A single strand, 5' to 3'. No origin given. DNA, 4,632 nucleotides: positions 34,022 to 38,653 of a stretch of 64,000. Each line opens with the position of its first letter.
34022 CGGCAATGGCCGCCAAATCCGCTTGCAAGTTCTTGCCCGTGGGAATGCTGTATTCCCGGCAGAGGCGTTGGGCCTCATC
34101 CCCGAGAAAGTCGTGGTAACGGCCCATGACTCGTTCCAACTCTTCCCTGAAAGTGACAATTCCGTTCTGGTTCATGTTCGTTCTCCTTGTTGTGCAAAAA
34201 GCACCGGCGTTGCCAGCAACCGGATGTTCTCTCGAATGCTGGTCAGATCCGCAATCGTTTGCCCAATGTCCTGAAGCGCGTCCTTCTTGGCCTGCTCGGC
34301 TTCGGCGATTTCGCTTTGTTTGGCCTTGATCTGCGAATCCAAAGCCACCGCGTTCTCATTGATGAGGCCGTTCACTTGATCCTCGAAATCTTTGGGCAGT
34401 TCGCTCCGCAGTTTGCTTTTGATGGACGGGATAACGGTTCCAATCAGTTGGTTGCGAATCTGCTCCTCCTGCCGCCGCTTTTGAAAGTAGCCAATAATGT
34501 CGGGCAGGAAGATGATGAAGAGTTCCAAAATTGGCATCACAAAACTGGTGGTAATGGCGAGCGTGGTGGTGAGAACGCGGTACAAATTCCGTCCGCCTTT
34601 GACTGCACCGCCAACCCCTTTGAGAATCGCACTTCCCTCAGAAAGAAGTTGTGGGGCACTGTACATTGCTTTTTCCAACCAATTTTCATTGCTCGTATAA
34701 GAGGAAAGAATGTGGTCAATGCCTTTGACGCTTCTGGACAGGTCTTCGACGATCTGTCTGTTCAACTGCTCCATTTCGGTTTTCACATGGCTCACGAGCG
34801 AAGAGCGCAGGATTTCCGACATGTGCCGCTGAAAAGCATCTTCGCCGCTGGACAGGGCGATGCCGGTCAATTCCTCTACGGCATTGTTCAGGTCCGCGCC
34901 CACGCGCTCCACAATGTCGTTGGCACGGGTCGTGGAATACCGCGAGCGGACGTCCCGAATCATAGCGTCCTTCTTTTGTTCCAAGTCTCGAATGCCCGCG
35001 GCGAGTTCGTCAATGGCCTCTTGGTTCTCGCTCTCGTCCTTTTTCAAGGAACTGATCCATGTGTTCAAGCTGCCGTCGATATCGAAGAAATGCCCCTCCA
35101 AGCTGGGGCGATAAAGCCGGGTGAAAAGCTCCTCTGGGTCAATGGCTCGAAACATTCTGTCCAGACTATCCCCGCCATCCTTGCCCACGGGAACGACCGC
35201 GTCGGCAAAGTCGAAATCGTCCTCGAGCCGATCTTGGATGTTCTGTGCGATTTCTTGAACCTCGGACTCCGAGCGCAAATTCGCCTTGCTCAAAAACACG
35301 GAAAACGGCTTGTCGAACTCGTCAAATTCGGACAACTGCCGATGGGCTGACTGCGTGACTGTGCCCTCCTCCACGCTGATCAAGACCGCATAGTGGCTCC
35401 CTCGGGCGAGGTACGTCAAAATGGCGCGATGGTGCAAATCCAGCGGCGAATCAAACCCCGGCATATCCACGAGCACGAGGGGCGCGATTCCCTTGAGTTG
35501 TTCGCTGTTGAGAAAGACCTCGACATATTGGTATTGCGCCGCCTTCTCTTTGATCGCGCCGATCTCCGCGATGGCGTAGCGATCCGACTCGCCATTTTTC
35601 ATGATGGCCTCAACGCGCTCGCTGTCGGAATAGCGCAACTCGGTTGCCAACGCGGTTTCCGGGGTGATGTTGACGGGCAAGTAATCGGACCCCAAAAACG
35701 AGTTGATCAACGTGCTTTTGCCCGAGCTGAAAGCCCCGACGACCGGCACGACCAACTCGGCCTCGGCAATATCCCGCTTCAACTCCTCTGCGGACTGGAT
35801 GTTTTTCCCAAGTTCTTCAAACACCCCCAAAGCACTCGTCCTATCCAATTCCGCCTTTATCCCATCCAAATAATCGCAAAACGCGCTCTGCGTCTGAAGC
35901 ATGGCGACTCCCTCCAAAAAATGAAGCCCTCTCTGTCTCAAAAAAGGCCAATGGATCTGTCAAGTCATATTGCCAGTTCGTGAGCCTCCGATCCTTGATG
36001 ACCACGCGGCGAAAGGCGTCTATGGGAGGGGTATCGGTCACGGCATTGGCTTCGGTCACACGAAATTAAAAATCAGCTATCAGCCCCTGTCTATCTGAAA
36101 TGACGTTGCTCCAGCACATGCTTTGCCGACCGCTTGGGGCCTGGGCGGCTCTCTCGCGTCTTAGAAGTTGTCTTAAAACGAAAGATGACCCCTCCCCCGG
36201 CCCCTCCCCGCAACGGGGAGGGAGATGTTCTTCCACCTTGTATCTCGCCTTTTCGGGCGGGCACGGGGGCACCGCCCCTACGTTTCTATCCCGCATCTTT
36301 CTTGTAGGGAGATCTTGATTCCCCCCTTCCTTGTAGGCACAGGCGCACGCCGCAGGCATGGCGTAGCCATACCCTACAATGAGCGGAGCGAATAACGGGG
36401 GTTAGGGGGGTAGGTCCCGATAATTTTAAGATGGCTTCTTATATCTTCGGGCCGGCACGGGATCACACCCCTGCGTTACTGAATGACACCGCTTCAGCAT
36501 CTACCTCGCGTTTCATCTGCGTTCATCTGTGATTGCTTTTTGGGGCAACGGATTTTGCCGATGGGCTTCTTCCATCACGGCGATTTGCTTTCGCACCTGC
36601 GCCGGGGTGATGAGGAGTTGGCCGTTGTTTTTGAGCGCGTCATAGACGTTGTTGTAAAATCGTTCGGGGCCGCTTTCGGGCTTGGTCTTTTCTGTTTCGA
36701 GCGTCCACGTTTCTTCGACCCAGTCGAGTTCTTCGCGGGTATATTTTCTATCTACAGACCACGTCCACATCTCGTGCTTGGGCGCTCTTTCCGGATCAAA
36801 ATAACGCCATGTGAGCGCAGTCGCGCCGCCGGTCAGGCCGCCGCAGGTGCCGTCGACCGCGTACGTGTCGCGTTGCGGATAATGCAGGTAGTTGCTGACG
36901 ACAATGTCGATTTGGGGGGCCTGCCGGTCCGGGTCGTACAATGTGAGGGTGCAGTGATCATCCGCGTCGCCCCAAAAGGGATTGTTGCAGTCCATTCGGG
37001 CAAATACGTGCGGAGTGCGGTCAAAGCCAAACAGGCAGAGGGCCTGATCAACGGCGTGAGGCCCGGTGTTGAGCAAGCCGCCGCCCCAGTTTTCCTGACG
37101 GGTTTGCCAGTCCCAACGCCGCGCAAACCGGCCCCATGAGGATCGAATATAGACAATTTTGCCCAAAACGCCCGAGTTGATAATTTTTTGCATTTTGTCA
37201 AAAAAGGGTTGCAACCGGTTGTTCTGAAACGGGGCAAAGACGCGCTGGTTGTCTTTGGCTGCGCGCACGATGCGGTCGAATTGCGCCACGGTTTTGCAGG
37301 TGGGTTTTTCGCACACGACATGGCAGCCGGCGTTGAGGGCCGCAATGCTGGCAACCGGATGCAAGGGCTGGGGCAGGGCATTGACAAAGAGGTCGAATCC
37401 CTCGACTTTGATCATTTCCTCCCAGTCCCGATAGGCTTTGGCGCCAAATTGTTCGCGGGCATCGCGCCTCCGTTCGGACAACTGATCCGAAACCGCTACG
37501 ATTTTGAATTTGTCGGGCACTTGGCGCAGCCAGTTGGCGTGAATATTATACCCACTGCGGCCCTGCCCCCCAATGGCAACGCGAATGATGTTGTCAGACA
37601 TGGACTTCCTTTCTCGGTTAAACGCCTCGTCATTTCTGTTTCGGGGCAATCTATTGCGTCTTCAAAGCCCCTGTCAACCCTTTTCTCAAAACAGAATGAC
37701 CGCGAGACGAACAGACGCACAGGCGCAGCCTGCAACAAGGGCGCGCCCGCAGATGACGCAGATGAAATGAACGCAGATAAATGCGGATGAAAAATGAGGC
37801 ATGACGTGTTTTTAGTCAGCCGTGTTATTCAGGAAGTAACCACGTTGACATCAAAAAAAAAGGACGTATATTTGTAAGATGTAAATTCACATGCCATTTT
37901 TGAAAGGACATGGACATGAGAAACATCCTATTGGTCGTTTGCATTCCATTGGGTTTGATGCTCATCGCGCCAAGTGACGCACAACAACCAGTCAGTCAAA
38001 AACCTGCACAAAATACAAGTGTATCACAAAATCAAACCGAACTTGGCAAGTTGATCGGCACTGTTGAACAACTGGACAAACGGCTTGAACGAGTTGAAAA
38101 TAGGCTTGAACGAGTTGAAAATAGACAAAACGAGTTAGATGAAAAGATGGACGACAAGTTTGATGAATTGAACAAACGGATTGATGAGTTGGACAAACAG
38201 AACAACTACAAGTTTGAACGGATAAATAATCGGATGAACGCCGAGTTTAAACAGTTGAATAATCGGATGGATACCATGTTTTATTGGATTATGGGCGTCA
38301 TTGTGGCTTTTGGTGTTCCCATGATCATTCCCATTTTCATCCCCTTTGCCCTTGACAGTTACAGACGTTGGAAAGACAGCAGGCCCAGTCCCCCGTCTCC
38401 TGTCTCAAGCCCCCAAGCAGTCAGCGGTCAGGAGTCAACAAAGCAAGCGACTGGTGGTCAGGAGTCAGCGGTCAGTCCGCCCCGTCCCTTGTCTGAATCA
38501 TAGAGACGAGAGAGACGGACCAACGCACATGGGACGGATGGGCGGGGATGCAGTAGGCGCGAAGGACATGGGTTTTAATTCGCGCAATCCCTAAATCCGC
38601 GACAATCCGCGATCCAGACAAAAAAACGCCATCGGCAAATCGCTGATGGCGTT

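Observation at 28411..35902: Translationally coupled three-gene dynamin-like GTPase operon, with a DNA-binding, repeat-rich third member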

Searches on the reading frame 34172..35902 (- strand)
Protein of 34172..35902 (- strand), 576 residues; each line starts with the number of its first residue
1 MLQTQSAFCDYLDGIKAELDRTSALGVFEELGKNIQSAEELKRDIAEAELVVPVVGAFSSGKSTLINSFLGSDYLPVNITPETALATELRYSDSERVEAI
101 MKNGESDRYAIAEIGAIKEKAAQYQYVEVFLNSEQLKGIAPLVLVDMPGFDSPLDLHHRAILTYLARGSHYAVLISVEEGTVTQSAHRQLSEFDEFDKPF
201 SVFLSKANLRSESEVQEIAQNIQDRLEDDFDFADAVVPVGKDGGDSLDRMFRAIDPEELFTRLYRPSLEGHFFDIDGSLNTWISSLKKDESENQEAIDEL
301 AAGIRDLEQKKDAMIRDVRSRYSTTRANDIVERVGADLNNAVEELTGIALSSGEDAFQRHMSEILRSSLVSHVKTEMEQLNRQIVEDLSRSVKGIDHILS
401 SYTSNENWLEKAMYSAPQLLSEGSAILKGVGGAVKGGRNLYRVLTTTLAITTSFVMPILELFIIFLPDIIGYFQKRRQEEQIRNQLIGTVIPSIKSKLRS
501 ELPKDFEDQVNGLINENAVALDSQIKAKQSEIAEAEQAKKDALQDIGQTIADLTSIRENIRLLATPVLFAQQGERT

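Call 6: search_protein_families(library=pfam, proteins=[window:34172-35902:-], max_evalue=0.01)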
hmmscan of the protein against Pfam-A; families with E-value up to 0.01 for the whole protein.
window:34172-35902:- (576 aa): 4 families
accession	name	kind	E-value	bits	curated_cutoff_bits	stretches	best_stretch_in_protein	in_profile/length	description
PF00350.29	Dynamin_N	-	1.7e-18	67.7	27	1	54-192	3-152/168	Dynamin family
PF01926.29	MMR_HSR1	-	1.8e-05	25.3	21.9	1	53-204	3-111/113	50S ribosome-binding GTPase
PF09547.16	SpoIVA_ATPase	-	0.00049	20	26.6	0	46-76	14-44/237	Stage IV sporulation protein A, ATPase domain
PF03193.22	RsgA_GTPase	-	0.0045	17.3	30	0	33-77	92-134/174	RsgA GTPase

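Call 7: search_protein_families(library=ncbifam, proteins=[window:34172-35902:-], max_evalue=0.01)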
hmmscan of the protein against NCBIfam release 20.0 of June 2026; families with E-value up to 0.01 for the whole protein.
window:34172-35902:- (576 aa): 9 families
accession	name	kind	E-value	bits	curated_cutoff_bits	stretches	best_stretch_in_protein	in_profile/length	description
NF000908.1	PRK00089.1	equivalog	7.7e-07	28.7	237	0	142-254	53-163/291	GTPase Era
NF007368.0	PRK09866.1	equivalog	1.5e-06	26.8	1146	1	40-93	61-113/742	clamp-binding protein CrfC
NF052648.1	DynmDynABac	equivalog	8.5e-06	23.9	1600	1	43-158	35-151/1187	dynamin GTPase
TIGR02836.1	spore_IV_A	equivalog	1.2e-05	24.5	459.9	1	185-401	168-356/492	stage IV sporulation protein A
NF041922.1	DLP_LeoA_gen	subfamily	2.2e-05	23.7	325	1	5-73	6-73/532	LeoA/HP0731 family dynamin-like GTPase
TIGR00231.1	small_GTP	domain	0.00034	20.4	42.5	1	50-219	4-136/164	GTP-binding protein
TIGR00436.1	era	equivalog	0.0037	16.7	116.25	0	52-227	3-164/270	GTPase Era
NF049994.1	slr1306_fam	domain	0.0041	15.8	490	0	36-69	95-128/470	slr1306 family protein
TIGR03594.1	GTPase_EngA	equivalog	0.0045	16.1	306.7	0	29-77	154-203/432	ribosome biogenesis GTPase Der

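Call 8: search_protein_families(library=padloc, proteins=[window:34172-35902:-], max_evalue=0.01)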
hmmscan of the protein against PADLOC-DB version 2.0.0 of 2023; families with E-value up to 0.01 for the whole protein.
window:34172-35902:- (576 aa): 4 families
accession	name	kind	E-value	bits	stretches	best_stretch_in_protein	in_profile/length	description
PDLC03839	LeoA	-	1.3e-09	35.7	2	32-83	39-94/559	-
PDLC03841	LeoBC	-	2.1e-09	35.1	1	277-549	304-579/601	-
PDLC03840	LeoA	-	5.2e-07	27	1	7-74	13-78/577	-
PDLC02736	PbeC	-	6.1e-05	19.7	0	279-328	237-286/685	PbeC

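Call 23: search_solved_structures(query=window:34175-35902:-, max_evalue=1)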
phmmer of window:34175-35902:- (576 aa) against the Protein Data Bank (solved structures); distinct sequences matched with E-value up to 1: 20.
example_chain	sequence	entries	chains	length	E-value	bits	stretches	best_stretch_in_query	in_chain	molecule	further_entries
5owv_C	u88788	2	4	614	6.8e-06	28.2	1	49-151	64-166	GTP-binding protein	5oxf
2j68_A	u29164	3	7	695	3.6e-05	25.8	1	16-107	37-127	BACTERIAL DYNAMIN-LIKE PROTEIN | DYNAMIN FAMILY PROTEIN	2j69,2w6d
5owv_A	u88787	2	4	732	0.00085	21.3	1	44-98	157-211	GTP-binding protein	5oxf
6j72_A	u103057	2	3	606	0.0055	18.6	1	19-155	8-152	Isoniazid inducible gene protein IniA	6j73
8h4m_A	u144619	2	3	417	0.025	16.4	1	18-90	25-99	T-cell-specific guanine nucleotide triphosphate-binding protein 2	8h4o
5gnt_A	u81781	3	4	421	0.051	15.4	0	46-188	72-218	Mitofusin-1 | Mitofusin-1,Mitofusin-1 fusion protein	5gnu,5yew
7ves_A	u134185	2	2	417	0.055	15.3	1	18-90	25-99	T-cell-specific guanine nucleotide triphosphate-binding protein 2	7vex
6s9a_A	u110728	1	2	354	0.056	15.3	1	52-104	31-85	Dynamin-1,Dynamin-1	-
6jfk_A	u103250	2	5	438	0.06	15.2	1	36-217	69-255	Mitofusin-2,cDNA FLJ57997, highly similar to Transmembrane GTPase MFN2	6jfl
5yew_A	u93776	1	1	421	0.16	13.8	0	46-185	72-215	Mitofusin-1,Mitofusin-1 fusion protein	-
2x2e_A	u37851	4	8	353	0.29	12.9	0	52-98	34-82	DYNAMIN-1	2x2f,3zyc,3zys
5goe_A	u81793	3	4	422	0.3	12.9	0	46-188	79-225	Mitofusin-1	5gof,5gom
5d3q_A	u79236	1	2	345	0.31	12.8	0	52-98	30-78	Dynamin-1,Dynamin-1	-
2aka_B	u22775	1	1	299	0.31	12.8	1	52-104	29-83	Dynamin-1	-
5go4_A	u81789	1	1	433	0.35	12.7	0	46-188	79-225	Mitofusin-1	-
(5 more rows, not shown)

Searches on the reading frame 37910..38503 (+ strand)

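Call 12: search_protein_families(library=pfam, proteins=[window:37910-38503:+], max_evalue=0.001)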
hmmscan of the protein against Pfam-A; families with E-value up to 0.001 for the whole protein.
window:37910-38503:+ (197 aa): 4 families
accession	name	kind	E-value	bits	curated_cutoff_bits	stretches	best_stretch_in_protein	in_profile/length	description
PF07926.17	TPR_MLP1_2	-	2.4e-05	24.8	36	1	37-100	58-121/129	TPR/MLP1/MLP2-like protein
PF15964.10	CCCAP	-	0.00074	18.4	27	1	34-121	583-668/703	Centrosomal colon cancer autoantigen protein family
PF17078.10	SHE3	-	0.00087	19.5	30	0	41-114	131-204/228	SWI5-dependent HO expression protein 3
PF14257.11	DUF4349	-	0.00092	19.1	27.7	0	54-144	119-207/213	Domain of unknown function (DUF4349)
